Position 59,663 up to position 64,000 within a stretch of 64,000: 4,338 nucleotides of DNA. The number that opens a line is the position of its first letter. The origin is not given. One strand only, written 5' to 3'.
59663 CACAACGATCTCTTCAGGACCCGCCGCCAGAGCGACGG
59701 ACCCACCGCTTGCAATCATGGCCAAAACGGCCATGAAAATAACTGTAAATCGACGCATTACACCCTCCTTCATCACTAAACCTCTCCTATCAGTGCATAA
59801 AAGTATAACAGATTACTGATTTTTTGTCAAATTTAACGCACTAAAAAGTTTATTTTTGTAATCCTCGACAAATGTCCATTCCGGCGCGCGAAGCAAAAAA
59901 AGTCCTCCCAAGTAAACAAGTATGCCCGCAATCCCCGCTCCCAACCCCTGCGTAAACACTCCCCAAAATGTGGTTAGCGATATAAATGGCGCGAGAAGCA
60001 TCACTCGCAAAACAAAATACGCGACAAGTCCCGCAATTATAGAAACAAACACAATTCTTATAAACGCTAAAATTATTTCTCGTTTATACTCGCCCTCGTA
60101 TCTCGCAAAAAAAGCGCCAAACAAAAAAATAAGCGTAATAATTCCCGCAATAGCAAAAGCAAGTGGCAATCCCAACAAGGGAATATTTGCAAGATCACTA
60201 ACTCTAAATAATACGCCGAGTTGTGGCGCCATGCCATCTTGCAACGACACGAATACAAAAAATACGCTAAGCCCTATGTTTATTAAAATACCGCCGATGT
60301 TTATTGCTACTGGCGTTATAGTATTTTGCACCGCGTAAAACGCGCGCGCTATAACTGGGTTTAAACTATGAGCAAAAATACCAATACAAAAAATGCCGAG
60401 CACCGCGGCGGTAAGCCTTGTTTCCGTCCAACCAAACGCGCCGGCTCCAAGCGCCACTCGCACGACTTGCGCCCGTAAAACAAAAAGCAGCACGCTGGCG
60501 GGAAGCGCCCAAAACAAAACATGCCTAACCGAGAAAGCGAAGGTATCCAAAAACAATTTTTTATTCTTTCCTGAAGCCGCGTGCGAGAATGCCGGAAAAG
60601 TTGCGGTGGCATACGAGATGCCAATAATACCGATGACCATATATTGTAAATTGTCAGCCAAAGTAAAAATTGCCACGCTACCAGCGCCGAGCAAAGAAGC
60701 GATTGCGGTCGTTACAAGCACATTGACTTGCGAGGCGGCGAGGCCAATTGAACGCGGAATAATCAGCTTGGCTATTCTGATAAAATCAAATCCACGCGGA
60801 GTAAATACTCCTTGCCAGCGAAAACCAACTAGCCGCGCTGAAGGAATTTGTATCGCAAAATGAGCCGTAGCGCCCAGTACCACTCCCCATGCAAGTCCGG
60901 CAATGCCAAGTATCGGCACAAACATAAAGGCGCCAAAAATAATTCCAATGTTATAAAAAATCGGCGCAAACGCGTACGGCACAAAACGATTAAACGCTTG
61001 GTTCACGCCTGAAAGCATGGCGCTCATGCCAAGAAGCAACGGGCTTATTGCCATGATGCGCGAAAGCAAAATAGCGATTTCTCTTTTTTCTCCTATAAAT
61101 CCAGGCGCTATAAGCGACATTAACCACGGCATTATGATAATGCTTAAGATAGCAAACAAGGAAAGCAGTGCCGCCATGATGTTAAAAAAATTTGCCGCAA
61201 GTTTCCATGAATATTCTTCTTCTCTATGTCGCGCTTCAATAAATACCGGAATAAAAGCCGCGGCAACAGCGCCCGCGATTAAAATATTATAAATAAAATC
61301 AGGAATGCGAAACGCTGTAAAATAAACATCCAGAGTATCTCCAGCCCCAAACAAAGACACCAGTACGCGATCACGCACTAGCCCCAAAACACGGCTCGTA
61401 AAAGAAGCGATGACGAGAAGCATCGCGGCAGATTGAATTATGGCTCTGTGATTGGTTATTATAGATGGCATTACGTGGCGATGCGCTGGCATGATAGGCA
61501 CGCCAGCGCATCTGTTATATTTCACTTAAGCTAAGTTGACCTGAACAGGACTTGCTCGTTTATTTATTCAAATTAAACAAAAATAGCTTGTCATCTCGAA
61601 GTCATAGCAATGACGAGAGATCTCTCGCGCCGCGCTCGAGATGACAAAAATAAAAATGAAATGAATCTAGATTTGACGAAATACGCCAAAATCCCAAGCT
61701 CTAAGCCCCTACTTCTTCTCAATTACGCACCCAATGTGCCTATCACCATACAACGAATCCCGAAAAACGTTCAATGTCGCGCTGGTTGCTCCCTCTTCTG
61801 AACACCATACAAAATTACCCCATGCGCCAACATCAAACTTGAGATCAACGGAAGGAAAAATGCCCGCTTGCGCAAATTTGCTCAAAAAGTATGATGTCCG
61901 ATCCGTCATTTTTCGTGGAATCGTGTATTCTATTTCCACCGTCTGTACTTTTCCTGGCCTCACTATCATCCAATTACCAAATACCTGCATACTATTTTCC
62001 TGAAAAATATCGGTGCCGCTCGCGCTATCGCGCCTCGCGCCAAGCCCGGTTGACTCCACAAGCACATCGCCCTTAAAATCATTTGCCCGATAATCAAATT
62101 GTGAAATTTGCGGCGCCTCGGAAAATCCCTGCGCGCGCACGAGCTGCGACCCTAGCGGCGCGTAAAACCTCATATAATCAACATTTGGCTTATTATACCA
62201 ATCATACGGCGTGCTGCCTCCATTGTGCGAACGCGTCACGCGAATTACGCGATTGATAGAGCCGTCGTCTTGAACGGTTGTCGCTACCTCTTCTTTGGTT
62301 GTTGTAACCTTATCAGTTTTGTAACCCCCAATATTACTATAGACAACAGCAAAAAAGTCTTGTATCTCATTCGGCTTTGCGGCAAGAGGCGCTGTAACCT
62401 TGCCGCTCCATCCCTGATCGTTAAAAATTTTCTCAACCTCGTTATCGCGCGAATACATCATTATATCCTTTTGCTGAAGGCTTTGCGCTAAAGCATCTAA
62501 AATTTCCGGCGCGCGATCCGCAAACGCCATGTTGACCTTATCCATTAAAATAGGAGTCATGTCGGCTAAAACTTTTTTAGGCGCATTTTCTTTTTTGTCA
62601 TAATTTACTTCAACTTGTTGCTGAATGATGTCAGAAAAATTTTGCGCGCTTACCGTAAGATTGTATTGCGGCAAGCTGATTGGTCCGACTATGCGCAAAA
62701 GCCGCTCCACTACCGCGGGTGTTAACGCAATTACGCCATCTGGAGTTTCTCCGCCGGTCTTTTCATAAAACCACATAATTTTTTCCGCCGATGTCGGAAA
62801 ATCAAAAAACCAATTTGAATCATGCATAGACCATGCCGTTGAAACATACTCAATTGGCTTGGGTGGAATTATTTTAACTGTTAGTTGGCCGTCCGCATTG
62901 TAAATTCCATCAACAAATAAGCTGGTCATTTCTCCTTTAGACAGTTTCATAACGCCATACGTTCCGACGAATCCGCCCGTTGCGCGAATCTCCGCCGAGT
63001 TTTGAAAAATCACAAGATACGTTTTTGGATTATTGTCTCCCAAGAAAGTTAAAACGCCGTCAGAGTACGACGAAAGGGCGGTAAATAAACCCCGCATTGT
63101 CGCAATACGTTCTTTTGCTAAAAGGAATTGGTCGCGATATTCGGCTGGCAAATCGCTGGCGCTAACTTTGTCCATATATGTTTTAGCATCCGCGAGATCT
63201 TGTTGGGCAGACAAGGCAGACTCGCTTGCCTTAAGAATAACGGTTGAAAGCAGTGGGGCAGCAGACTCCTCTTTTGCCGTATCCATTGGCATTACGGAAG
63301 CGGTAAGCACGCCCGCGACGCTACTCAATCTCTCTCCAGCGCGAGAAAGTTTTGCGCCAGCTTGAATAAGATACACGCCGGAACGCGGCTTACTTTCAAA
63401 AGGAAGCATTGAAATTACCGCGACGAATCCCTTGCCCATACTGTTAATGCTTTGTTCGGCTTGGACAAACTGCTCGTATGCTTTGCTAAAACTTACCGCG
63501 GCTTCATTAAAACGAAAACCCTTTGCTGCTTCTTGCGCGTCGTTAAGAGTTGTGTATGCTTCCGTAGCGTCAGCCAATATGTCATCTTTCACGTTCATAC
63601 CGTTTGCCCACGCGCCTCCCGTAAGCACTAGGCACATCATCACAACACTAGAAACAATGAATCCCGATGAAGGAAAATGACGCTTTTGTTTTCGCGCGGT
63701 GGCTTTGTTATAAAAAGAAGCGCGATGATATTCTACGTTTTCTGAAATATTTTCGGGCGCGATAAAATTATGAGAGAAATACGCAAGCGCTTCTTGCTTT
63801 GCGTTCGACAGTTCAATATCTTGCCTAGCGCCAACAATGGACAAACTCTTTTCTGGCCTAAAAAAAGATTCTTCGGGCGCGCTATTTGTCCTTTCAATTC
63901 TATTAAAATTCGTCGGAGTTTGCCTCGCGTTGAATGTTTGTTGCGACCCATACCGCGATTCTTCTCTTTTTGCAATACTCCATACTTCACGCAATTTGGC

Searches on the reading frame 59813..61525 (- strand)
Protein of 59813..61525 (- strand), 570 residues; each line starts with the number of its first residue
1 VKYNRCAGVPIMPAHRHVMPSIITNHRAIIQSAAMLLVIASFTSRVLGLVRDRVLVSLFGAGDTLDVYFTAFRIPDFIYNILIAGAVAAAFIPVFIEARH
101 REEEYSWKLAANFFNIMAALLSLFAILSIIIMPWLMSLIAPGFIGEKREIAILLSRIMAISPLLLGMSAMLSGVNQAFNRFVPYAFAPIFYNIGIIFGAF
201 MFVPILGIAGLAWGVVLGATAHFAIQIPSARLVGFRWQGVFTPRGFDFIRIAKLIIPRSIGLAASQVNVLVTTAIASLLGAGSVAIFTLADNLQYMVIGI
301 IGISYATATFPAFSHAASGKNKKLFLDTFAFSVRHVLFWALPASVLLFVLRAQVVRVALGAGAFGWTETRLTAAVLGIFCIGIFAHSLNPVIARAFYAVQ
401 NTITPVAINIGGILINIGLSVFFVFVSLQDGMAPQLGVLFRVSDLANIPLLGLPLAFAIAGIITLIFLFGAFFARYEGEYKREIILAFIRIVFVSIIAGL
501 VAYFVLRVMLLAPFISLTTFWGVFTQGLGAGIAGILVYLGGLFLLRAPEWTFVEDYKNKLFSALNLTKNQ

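Call 36: search_protein_families(library=pfam, proteins=[window:59813-61525:-], max_evalue=0.000001)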
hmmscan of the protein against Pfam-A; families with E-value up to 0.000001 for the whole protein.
window:59813-61525:- (570 aa): 2 families
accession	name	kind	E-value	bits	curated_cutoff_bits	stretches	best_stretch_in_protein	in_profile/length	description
PF03023.19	MurJ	-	2.3e-77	261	27.4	1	56-510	2-437/451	Lipid II flippase MurJ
PF01554.23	MatE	-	2.3e-07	31.1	24.9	1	269-420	13-159/161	MatE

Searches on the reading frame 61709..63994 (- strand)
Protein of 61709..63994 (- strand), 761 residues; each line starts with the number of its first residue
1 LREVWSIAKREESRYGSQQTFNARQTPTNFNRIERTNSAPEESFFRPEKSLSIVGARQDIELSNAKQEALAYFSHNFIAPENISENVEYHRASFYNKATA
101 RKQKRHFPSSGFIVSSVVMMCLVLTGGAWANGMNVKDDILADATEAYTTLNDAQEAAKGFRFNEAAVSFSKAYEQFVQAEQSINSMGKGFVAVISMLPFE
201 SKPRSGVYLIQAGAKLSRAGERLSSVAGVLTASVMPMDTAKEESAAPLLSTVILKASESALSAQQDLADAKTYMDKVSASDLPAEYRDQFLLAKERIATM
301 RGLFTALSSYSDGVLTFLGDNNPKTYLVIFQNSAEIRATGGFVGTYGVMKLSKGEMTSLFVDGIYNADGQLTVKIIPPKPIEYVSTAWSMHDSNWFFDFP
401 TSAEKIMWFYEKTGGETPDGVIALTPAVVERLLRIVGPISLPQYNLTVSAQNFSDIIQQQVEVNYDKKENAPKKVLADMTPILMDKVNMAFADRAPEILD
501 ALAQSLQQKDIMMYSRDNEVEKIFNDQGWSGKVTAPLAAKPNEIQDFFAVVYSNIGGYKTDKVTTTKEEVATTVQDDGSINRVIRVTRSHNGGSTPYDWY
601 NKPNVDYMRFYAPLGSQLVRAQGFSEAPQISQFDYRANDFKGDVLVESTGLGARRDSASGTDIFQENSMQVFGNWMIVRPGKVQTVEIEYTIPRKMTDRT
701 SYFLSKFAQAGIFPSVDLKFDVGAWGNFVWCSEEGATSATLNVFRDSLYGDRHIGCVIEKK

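Call 36: search_protein_families(library=pfam, proteins=[window:61709-63994:-], max_evalue=0.000001)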
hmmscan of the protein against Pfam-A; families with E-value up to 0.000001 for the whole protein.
window:61709-63994:- (761 aa): 1 family
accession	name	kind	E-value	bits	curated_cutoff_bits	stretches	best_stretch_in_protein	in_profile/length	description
PF13196.11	DUF4012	-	4e-27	95.9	28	1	322-460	2-142/144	Protein of unknown function (DUF4012)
